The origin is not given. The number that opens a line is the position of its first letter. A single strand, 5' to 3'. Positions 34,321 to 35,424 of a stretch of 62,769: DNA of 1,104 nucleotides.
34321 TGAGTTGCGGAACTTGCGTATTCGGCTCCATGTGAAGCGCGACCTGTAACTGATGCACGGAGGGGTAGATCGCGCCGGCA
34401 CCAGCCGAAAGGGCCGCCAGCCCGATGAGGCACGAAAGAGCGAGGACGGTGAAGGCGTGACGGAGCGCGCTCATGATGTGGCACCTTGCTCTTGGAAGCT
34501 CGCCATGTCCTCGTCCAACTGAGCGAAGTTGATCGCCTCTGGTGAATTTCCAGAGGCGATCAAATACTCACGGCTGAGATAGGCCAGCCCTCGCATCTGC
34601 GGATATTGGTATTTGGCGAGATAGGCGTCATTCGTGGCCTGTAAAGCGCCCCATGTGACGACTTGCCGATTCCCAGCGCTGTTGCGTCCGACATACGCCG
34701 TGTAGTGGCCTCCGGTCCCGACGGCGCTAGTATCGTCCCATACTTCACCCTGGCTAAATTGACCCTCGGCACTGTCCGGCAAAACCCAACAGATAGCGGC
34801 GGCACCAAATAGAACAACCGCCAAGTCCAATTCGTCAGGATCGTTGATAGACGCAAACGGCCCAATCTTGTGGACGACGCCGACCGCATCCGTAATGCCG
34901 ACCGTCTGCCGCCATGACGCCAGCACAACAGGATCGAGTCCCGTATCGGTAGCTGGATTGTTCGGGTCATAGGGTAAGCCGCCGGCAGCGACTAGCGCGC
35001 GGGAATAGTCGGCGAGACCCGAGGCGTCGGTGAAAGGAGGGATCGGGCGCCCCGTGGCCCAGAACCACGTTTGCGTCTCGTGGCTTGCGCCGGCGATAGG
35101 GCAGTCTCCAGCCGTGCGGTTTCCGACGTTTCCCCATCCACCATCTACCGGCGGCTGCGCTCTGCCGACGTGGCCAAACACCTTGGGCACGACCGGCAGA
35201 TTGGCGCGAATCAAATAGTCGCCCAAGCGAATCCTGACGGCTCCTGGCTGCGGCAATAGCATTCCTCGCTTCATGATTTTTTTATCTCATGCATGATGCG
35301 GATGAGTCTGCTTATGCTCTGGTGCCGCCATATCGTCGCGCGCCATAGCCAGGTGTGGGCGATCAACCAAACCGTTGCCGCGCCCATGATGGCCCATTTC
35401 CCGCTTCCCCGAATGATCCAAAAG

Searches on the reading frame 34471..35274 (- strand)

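Call 91: search_protein_families(library=phrogs, proteins=[window:34471-35274:-], max_evalue=0.00001)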
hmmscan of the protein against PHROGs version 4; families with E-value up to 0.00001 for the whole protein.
window:34471-35274:- (267 aa): 1 family
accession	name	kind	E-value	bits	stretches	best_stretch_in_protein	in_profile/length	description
phrog_19005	-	unknown function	2.2e-17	63.9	1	50-260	45-255/260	-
